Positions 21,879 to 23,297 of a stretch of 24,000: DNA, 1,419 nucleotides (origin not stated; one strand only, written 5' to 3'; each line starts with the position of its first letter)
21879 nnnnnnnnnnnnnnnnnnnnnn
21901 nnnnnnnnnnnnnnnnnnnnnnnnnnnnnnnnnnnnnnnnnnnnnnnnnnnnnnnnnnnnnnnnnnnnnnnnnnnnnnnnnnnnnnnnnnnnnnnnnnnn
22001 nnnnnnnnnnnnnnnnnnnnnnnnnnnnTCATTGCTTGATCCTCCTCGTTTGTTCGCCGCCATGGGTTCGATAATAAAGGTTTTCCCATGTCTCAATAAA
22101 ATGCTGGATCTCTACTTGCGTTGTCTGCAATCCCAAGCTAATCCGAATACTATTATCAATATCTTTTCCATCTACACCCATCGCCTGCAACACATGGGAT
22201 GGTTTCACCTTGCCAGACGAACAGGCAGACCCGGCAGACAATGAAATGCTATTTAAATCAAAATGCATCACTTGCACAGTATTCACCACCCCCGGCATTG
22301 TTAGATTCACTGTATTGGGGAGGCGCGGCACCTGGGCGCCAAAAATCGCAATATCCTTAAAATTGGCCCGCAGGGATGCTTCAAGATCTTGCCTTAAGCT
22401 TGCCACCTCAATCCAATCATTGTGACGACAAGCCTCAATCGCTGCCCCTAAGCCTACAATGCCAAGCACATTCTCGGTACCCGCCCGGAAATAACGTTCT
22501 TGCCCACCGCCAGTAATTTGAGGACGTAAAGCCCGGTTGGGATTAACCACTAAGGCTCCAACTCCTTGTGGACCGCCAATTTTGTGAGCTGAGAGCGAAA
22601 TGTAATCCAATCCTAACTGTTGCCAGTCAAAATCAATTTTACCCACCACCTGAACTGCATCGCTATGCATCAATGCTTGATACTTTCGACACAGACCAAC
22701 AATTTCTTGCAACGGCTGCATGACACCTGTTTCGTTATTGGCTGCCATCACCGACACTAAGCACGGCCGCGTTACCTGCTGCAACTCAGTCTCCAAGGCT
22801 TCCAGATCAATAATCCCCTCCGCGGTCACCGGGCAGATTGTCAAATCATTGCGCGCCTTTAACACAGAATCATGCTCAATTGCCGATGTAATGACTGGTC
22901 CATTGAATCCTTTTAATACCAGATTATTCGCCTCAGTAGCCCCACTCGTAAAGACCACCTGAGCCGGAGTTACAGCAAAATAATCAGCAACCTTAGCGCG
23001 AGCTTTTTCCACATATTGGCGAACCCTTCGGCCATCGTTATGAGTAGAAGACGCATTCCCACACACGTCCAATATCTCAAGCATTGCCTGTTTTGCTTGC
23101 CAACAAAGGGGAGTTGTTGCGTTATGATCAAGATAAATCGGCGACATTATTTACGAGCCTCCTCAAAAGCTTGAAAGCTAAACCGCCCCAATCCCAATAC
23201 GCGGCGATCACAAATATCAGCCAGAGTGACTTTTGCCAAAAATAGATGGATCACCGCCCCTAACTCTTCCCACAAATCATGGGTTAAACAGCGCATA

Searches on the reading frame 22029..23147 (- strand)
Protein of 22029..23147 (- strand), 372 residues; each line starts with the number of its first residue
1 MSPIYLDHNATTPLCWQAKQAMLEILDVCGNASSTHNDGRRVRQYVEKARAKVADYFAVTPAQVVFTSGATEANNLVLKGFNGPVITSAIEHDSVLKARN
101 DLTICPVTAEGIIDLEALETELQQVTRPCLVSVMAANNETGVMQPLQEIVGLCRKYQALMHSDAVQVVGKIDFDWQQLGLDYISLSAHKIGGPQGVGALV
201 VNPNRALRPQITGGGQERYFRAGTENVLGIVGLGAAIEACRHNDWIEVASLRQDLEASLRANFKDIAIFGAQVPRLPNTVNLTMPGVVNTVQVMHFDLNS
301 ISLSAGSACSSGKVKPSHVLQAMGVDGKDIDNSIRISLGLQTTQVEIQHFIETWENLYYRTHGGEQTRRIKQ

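Call 5: search_protein_families(library=pfam, proteins=[window:22029-23147:-], max_evalue=0.01)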
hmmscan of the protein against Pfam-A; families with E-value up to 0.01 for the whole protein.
window:22029-23147:- (372 aa): 2 families
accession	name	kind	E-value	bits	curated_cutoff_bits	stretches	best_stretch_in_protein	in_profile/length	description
PF00266.25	Aminotran_5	-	4.9e-63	213.8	21.5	1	4-350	1-371/371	Aminotransferase class-V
PF00155.27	Aminotran_1_2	-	7.6e-06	25.8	19.7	1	19-163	23-185/361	Aminotransferase class I and II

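Call 6: search_protein_families(library=ncbifam, proteins=[window:22029-23147:-], max_evalue=0.01)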
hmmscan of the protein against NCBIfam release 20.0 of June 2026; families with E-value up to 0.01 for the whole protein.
window:22029-23147:- (372 aa): 27 families (the best 25 are shown)
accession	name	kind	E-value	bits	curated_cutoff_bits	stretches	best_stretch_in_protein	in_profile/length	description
TIGR03402.1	FeS_nifS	equivalog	9.4e-92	307.7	530.75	1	4-356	1-368/379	cysteine desulfurase NifS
TIGR03235.1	DNA_S_dndA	equivalog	4.4e-86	289.4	480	1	5-338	1-353/353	cysteine desulfurase DndA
NF010611.0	PRK14012.1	equivalog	3.9e-78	263.2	548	1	2-353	5-374/406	IscS subfamily cysteine desulfurase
TIGR02006.1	IscS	equivalog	7.2e-77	259.1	643.2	1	2-353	3-370/402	IscS subfamily cysteine desulfurase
NF002806.0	PRK02948.1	subfamily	1e-68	232.1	304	1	4-361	2-375/381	IscS subfamily cysteine desulfurase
TIGR03403.1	nifS_epsilon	equivalog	5e-64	216.5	587.7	1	4-356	1-371/382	NifS family cysteine desulfurase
TIGR01977.1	am_tr_V_EF2568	hypoth_equivalog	1.8e-35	122.7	377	1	4-354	1-373/376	cysteine desulfurase family protein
TIGR01979.1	sufS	subfamily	1.1e-34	120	475.1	1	4-355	20-396/403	SufS family cysteine desulfurase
NF040779.1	Sec_lyase_SclA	exception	3e-23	82.3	525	1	4-357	1-376/378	selenocysteine lyase SclA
TIGR03392.1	FeS_syn_CsdA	equivalog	6.1e-23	81.6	493.6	1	30-352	46-387/398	cysteine desulfurase CsdA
NF008126.0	PRK10874.1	equivalog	6.6e-22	78.2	607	1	26-350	45-388/401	cysteine desulfurase CsdA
NF041166.1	f2_encap_cargo1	exception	1.1e-21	77.6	800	1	40-257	285-532/623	family 2A encapsulin nanocompartment cargo protein cysteine desulfurase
NF006791.0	PRK09295.1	equivalog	6.3e-19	68.3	661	1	43-271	66-328/406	cysteine desulfurase SufS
TIGR04343.1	egtE_PLP_lyase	equivalog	1.4e-17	63.6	400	1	47-216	57-232/370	ergothioneine biosynthesis PLP-dependent enzyme EgtE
TIGR01976.1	am_tr_V_VC1184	hypoth_equivalog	1e-15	57.9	352.35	1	4-261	20-296/401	cysteine desulfurase-like protein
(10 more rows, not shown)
